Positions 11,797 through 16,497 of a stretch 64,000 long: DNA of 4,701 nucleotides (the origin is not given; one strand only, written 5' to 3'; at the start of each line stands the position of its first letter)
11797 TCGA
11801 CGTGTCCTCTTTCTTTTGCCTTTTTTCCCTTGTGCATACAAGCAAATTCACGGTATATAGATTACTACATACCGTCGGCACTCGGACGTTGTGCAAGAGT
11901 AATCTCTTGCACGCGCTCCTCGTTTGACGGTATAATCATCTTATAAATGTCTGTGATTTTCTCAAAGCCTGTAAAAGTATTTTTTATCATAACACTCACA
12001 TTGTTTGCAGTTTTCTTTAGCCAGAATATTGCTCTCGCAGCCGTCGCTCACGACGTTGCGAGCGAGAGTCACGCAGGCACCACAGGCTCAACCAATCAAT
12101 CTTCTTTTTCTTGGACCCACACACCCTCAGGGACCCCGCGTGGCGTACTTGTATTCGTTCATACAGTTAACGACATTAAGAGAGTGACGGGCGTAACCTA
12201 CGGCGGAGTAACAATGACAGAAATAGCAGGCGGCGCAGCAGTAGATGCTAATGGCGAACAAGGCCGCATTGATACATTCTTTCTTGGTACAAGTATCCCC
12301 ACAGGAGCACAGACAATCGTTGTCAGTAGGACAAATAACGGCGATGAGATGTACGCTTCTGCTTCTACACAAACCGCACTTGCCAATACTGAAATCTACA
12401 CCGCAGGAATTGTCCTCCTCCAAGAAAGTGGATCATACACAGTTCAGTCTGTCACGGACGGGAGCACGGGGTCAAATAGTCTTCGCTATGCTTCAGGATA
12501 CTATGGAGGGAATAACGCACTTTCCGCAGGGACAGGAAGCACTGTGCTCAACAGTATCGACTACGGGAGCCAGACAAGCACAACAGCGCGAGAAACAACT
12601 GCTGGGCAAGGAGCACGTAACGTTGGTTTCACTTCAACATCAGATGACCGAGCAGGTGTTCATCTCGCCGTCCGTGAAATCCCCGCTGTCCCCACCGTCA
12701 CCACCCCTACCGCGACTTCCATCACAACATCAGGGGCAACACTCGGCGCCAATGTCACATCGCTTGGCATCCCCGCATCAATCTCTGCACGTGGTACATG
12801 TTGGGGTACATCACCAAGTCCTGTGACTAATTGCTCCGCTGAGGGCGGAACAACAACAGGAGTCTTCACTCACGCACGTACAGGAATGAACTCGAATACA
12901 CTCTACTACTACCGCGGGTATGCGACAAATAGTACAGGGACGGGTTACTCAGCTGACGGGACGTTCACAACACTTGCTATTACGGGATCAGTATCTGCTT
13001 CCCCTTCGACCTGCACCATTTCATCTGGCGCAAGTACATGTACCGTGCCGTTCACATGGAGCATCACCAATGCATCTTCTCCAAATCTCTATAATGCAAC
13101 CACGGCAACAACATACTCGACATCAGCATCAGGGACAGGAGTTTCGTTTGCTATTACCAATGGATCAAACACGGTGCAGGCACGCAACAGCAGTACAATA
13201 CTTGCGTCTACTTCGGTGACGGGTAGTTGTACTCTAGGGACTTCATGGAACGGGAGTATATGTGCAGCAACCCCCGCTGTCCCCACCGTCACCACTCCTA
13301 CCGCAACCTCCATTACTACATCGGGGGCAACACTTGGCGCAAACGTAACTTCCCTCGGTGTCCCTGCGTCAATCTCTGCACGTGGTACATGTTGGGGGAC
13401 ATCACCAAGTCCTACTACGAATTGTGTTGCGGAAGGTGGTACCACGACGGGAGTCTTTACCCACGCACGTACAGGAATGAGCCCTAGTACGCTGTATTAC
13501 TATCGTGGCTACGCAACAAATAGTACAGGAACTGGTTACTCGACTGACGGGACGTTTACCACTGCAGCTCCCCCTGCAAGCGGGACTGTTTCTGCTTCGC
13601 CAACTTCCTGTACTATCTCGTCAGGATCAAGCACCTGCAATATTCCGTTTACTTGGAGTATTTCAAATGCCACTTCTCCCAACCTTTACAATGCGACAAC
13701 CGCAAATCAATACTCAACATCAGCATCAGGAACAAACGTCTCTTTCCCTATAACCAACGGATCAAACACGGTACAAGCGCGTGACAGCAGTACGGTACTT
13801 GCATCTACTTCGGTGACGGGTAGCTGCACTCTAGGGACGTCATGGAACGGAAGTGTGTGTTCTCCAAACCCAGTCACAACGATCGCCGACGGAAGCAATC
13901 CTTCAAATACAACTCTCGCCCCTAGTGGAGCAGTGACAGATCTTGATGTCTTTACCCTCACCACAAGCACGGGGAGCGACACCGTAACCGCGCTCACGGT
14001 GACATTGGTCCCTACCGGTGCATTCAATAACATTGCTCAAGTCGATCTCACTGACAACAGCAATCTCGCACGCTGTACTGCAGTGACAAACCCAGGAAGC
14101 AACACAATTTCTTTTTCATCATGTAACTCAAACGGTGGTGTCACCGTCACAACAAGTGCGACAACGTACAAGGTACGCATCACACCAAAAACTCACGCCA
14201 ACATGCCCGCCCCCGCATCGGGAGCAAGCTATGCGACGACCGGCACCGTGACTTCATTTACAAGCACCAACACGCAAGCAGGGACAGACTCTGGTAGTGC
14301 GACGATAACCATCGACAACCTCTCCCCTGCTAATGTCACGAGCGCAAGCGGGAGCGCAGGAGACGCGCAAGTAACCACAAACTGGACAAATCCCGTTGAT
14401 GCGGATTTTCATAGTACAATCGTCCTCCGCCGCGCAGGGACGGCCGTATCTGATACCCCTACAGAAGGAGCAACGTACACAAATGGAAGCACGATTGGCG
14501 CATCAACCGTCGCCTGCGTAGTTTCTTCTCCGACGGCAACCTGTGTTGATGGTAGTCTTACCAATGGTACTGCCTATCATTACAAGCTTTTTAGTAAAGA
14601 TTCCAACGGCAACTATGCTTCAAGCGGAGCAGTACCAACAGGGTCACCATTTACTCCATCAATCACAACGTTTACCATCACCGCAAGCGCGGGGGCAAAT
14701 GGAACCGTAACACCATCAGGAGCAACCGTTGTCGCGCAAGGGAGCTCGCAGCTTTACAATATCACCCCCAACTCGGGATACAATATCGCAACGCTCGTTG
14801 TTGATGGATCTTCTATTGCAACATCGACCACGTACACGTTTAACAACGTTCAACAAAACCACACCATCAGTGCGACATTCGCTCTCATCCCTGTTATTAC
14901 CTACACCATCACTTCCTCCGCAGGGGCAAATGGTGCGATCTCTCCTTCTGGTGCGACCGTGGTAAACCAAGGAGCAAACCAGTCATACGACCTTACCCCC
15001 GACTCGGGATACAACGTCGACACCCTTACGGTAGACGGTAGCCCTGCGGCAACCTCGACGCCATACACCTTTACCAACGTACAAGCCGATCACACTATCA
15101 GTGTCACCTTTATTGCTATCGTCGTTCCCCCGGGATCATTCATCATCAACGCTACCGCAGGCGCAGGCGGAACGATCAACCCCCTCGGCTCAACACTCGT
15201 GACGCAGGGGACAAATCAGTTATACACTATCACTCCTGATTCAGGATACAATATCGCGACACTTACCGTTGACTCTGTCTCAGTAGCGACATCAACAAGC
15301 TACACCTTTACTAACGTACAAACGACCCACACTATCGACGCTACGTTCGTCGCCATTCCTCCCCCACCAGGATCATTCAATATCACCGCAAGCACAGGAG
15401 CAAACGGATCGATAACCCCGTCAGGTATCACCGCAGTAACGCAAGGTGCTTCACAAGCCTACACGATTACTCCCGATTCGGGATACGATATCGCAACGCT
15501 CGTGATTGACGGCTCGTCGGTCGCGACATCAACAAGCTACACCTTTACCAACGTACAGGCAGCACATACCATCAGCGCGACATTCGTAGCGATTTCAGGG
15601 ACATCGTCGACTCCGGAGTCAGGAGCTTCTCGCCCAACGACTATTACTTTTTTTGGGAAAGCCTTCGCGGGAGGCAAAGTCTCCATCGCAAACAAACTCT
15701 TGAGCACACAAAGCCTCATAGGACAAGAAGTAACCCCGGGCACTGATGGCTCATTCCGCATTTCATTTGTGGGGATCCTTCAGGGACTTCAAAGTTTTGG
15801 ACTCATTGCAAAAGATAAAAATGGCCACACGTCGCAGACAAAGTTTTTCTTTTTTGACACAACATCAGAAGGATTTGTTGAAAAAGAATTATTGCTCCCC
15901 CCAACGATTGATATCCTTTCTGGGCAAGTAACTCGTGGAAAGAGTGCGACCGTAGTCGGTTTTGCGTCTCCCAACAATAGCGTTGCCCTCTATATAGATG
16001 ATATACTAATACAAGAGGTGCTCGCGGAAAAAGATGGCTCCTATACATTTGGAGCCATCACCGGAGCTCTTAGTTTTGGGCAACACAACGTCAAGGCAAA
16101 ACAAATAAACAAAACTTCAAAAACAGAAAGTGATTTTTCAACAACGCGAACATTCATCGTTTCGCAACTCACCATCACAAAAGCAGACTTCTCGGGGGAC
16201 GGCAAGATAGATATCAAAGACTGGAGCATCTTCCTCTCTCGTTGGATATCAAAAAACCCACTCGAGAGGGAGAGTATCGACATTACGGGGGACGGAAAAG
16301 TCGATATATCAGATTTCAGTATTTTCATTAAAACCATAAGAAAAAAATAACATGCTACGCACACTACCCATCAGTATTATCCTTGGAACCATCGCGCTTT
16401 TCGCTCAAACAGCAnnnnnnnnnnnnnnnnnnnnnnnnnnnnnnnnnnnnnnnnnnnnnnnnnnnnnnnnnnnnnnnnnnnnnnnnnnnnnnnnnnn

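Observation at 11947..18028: Adjacent dockerin-bearing giant surface protein and cohesin-like membrane scaffold: a candidate cohesin-dockerin surface-display pair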

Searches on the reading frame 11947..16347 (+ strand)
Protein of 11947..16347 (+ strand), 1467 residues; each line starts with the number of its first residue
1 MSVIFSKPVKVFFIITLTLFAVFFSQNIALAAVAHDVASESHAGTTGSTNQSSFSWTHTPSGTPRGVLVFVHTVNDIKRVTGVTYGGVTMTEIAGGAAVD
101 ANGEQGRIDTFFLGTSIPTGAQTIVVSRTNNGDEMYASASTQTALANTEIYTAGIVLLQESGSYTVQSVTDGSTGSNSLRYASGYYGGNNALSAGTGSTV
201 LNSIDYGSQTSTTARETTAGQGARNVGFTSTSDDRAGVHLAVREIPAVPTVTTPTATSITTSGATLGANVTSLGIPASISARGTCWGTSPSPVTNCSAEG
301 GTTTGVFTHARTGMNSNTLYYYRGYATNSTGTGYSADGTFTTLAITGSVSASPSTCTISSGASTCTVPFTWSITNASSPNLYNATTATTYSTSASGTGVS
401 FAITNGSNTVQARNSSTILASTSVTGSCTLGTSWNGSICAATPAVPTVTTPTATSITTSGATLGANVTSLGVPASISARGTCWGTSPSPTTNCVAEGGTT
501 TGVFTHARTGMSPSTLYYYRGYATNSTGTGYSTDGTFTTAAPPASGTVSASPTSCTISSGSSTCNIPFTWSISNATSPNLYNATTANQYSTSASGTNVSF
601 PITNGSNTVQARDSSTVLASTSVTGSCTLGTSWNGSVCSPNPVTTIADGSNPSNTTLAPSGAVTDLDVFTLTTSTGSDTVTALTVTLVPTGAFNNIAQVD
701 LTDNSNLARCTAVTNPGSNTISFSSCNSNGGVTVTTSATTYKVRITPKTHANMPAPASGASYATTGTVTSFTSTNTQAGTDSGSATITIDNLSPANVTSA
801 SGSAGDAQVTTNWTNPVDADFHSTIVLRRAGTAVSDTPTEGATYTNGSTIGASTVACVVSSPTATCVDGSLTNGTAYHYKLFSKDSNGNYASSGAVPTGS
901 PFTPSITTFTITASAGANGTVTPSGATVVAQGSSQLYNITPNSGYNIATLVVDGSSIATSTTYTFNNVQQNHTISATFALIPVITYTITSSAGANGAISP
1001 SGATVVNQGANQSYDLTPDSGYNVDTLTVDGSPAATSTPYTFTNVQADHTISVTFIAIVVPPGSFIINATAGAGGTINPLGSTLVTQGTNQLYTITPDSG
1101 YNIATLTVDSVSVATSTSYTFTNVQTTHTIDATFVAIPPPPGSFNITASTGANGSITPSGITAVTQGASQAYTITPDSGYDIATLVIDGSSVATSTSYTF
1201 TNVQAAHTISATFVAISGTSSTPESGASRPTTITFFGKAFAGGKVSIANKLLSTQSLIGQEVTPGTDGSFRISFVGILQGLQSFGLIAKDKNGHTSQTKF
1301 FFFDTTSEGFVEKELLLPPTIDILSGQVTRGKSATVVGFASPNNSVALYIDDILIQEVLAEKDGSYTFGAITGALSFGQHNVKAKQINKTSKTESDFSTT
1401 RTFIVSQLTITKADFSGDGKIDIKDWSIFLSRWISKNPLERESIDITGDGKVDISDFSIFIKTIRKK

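Call 3: search_protein_families(library=pfam, proteins=[window:11947-16347:+], max_evalue=1)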
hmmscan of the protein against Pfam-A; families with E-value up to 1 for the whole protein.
window:11947-16347:+ (1467 aa): 8 families
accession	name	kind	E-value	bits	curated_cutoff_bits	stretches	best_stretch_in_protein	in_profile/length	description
PF18998.6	Flg_new_2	-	7.8e-17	61.5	23.6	4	910-981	2-72/73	Divergent InlB B-repeat domain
PF00404.24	Dockerin_1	-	0.00012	22.6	22.9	1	1413-1464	2-56/57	Dockerin type I domain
PF09579.15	Spore_YtfJ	-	0.0018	19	25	0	908-943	32-67/81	Sporulation protein YtfJ (Spore_YtfJ)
PF13499.12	EF-hand_7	-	0.0059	17.4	30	1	1413-1461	11-66/67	EF-hand domain pair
PF00036.39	EF-hand_1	-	0.0094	15.9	25.4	0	1411-1430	7-26/29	EF hand domain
PF11456.13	DUF3019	-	0.023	15.7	25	0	350-390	2-44/102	Protein of unknown function (DUF3019)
PF13202.12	EF-hand_5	-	0.33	11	25.9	0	1412-1428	7-23/25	EF hand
PF09240.16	IL6Ra-bind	-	0.34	11.9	24.3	0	940-970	62-93/96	Interleukin-6 receptor alpha chain, binding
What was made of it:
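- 14668..15627 (+): Four divergent InlB B-repeat (Flg_new_2) modules. Pfam Flg_new_2, 4 stretches, E 7.8e-17 (call 3).
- On Dockerin type I (Pfam PF00404): In the context of the whole protein the score is 22.6 bits, just below the cut-off (call 3).
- Checked: Pfam Dockerin_1 scores 22.6 bits against a cut-off of 22.9 in the whole protein (call 3). The InlB B-repeats (Flg_new_2 x4, E 8e-17) are (call 3).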

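Call 4: search_protein_families(library=ncbifam, proteins=[window:11947-16347:+], max_evalue=1)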
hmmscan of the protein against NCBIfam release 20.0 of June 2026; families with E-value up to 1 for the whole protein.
window:11947-16347:+ (1467 aa): 2 families
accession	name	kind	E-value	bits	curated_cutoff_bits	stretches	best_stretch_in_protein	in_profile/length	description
NF041540.1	dockerin_GC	domain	1.8e-05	25.1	29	1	1412-1462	2-61/67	GC-type dockerin domain-anchored protein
NF007062.0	PRK09507.1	subfamily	0.0063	16.5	133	0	581-611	33-63/69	transcription antiterminator/RNA stability regulator CspE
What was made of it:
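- On Cellulosome (multi-enzyme polysaccharide-degrading complex): No SLH hit (calls 3, 4).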

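Call 69: list_cluster_members(proteins=[window:11947-16347:+, window:16352-18025:+])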
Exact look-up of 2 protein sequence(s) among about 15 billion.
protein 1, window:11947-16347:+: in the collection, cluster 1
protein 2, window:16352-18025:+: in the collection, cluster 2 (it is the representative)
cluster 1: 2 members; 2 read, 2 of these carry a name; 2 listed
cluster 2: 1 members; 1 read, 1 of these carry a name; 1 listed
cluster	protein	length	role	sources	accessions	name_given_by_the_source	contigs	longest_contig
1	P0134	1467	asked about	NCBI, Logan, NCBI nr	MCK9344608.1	MAG: EF-hand domain-containing protein [Candidatus Pacebacteria bacterium] | EF-hand domain-containing protein [Candidatus Paceibacterota bacterium]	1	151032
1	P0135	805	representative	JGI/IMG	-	predicted ester cyclase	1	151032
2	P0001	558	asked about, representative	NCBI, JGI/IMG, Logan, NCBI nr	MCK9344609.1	MAG: Ig-like domain-containing protein [Candidatus Pacebacteria bacterium] | hypothetical protein | Ig-like domain-containing protein [Candidatus Paceibacterota bacterium]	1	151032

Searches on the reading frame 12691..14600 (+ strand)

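Call 50: search_protein_families(library=pfam, proteins=[window:12691-14600:+], max_evalue=1)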
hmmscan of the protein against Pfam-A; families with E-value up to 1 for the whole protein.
window:12691-14600:+ (636 aa): 1 family
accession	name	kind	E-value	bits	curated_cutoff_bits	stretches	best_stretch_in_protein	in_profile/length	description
PF11456.13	DUF3019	-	0.0032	18.4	25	0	102-142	2-44/102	Protein of unknown function (DUF3019)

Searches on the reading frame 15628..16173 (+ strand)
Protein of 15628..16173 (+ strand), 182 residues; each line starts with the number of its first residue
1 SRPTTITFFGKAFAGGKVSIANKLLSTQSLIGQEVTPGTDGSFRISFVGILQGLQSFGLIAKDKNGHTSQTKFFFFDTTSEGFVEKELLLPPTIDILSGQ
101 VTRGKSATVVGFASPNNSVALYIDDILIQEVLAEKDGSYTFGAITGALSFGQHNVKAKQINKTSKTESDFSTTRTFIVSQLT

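Call 50: search_protein_families(library=pfam, proteins=[window:15628-16173:+], max_evalue=1)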
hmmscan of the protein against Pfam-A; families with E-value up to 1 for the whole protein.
window:15628-16173:+ (182 aa): 3 families
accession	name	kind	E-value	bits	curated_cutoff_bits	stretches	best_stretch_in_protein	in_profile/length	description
PF17936.7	Big_6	-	3.1e-05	24.6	27.6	1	9-71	18-76/83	Bacterial Ig domain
PF17957.7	Big_7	-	0.011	16.8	24.1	1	100-157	13-70/70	Bacterial Ig domain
PF15307.11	SPACA7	-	0.092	13.5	27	1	102-139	12-48/107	Sperm acrosome-associated protein 7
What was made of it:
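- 15631..16167 (+): Two Ig-like modules (aa 1229-1407) that form the conserved part of the docking cassette together with the dockerin ('X-X-Doc'). Weak Pfam hits: Big_6 E 3.1e-5, Big_7 E 0.011 (call 50).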

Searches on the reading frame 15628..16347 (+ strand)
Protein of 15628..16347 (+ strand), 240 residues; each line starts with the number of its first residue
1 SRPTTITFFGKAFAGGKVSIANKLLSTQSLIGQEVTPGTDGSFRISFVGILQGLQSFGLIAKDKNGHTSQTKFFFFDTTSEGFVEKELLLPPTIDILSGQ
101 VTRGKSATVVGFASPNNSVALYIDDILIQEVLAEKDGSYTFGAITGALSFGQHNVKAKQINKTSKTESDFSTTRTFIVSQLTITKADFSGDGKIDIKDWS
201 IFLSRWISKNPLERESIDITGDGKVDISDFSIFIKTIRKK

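Call 48: find_homologous_proteins(query=window:15628-16347:+, max_evalue=0.001)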
Query window:15628-16347:+ (240 aa): 13 proteins with E <= 0.001 among 578 candidates.
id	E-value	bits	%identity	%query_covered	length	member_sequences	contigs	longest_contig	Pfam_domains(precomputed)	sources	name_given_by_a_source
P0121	6.2e-66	240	59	83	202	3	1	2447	PF00404.25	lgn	-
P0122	1.9e-65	238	49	99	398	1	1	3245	PF00404.25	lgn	-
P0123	6.5e-63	230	46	98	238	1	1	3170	PF17936.8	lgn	-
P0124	2.5e-57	212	62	65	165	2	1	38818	PF00404.25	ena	-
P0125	7.1e-56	207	60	67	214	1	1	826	-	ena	-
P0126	3.9e-44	169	39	98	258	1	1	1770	PF00404.25,PF13202.13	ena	-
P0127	7.1e-42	161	37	98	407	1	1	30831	PF00404.25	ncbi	-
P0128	3.6e-40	156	41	83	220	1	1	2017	PF00404.25,PF19077.7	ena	-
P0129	9.5e-35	138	48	61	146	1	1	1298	PF00404.25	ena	-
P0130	2.8e-34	136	52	58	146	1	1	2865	PF00404.25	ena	-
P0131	5.4e-31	126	36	98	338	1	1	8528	PF00404.25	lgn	-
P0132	1.2e-18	85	29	92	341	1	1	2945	PF00404.25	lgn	-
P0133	1.8e-16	78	31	95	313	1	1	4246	PF00404.25,PF17936.8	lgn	-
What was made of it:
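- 15631..16167 (+): Big_6 and Big_13 appear in homologues (call 48).
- Tried and rejected: Only 13 proteins were returned (call 48).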

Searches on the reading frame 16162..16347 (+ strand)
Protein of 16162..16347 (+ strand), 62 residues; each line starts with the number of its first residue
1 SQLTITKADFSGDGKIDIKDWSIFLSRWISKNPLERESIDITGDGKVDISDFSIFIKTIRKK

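Call 41: search_solved_structures(query=A4, max_evalue=1, show_alignments=2)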
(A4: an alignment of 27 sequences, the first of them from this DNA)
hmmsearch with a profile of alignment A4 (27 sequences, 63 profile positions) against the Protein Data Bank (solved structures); distinct sequences matched with E-value up to 1: 119 (the best 60 are shown).
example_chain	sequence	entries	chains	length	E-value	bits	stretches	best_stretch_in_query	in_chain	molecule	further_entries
2y3n_B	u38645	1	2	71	1e-07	34.7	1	7-35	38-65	CELLULOSOMAL FAMILY-48 PROCESSIVE GLYCOSIDE HYDROLASE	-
4fl4_A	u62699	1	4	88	1.1e-07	34.6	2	35-58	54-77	Glycoside hydrolase family 9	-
2yik_A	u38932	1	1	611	1.8e-07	33.9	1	5-58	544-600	ENDOGLUCANASE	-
1daq_A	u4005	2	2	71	1.2e-06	31.3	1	7-60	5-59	ENDOGLUCANASE SS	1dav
2mte_A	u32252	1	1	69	1.3e-06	31.2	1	8-60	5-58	Cellulose 1,4-beta-cellobiosidase (reducing end) CelS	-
4zcu_A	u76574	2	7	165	3e-06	30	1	6-52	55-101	Calcium-binding mitochondrial carrier protein SCaMC-1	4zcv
4n5x_A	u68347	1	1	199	4.9e-06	29.3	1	6-52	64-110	Calcium-binding mitochondrial carrier protein SCaMC-1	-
9qfa_A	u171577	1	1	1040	7.9e-06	28.6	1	7-59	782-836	Ruminococcus bromii Amy12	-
2jnk_A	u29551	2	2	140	1.4e-05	27.8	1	8-54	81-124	Hyalurononglucosaminidase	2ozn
5lxv_B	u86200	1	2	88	1.5e-05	27.8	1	2-54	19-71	Carbohydrate-binding protein WP_009985128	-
3ox6_A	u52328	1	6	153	2.8e-05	26.9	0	38-53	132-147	Calcium-binding protein 1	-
3ox5_A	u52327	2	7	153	3.6e-05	26.5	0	38-53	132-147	Calcium-binding protein 1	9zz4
1clc_A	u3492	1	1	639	5.6e-05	25.9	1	6-58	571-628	ENDOGLUCANASE CELD; EC: 3.2.1.4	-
4cj0_A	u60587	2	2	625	5.9e-05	25.8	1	6-58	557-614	ENDOGLUCANASE D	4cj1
6kg9_A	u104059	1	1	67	6.9e-05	25.6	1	4-60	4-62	And cellulose-binding endoglucanase family 9 CelL ortholog dockerin domain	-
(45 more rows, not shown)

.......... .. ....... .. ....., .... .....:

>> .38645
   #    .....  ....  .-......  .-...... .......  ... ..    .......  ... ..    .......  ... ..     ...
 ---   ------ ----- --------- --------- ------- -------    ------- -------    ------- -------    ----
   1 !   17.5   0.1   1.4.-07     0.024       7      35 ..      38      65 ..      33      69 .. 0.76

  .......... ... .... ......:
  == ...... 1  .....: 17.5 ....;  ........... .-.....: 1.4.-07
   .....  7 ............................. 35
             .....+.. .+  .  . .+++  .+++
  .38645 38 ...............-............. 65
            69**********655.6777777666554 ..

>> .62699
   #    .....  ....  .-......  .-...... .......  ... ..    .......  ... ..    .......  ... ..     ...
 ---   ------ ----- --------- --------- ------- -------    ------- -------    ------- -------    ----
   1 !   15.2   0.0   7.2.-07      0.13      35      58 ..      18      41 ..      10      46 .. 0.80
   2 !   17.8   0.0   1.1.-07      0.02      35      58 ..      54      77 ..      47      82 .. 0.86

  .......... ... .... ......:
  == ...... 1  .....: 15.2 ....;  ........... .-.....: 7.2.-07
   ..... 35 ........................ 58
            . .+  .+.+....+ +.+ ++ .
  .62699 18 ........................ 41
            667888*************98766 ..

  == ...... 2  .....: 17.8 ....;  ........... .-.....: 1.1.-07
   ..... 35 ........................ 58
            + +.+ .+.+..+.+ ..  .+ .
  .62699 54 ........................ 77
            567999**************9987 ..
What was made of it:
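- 16168..16347 (+): Type I dockerin (aa 1408-1467). Ca loops are at nt 16186-16221 and 16279-16314, each followed by a (W/F)SIF(L/I) helix. PDB profile hits are dockerins (call 41).
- Checked: A profile of 27 orthologous segments finds solved dockerins first in the PDB (2y3n_B 1e-7, 4fl4_A, 2yik, 1daq, 2mte; call 41).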

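Call 42: search_protein_families(library=pfam, alignment_id=A4, max_evalue=0.01)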
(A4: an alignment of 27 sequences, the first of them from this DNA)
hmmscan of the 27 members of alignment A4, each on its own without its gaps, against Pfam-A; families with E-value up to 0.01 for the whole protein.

A. member 1, seq(62 aa): 6 families
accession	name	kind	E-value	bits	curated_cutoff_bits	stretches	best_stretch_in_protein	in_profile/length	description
PF00404.24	Dockerin_1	-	1.3e-08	35.4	22.9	1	8-59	2-56/57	Dockerin type I domain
PF00036.39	EF-hand_1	-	3.1e-06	26.8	25.4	0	5-25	6-26/29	EF hand domain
PF13499.12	EF-hand_7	-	2e-05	25.3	30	1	8-56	11-66/67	EF-hand domain pair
PF13405.12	EF-hand_6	-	0.00016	21.5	25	0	8-26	9-27/30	EF-hand domain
PF13202.12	EF-hand_5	-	0.00016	21.4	25.9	0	7-24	7-24/25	EF hand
PF13517.12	FG-GAP_3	-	0.0031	18.5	26.9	0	5-18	46-59/61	FG-GAP-like repeat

B. families by the number of members that match (of 27 scanned): 9 families
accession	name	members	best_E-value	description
PF00404.24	Dockerin_1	27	2.8e-13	Dockerin type I domain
PF00036.39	EF-hand_1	25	2.7e-08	EF hand domain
PF13499.12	EF-hand_7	25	1.2e-06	EF-hand domain pair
PF13405.12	EF-hand_6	25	2.5e-06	EF-hand domain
PF13202.12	EF-hand_5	23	5.5e-08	EF hand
PF13517.12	FG-GAP_3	11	6.2e-05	FG-GAP-like repeat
PF01839.29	FG-GAP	10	3.4e-07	FG-GAP repeat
PF13833.12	EF-hand_8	5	8e-05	EF-hand domain pair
PF18903.5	DUF5659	1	0.0094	Domain of unknown function (DUF5659)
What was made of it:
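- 16168..16347 (+): Dockerin_1 35.4 bits on the isolated segment; 27 of 27 orthologues hit (call 42).
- On Dockerin type I (Pfam PF00404): 35.4 bits against 22.9 on the isolated 62-aa segment; 27 of 27 orthologues hit (call 42).
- Closest known: Type I cohesin-dockerin pairs of clostridial cellulosomes. Same: The dockerin has the duplicated Ca-loop plus helix segments and passes Dockerin_1 (call 42).
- Checked: It scores 35.4 bits (E 1.3e-8) when the 62-aa segment is scanned alone (call 42).
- The dockerin is also a generic EF-hand-like Ca-binding pair: EF-hand models hit 25 of 27 members (call 42).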
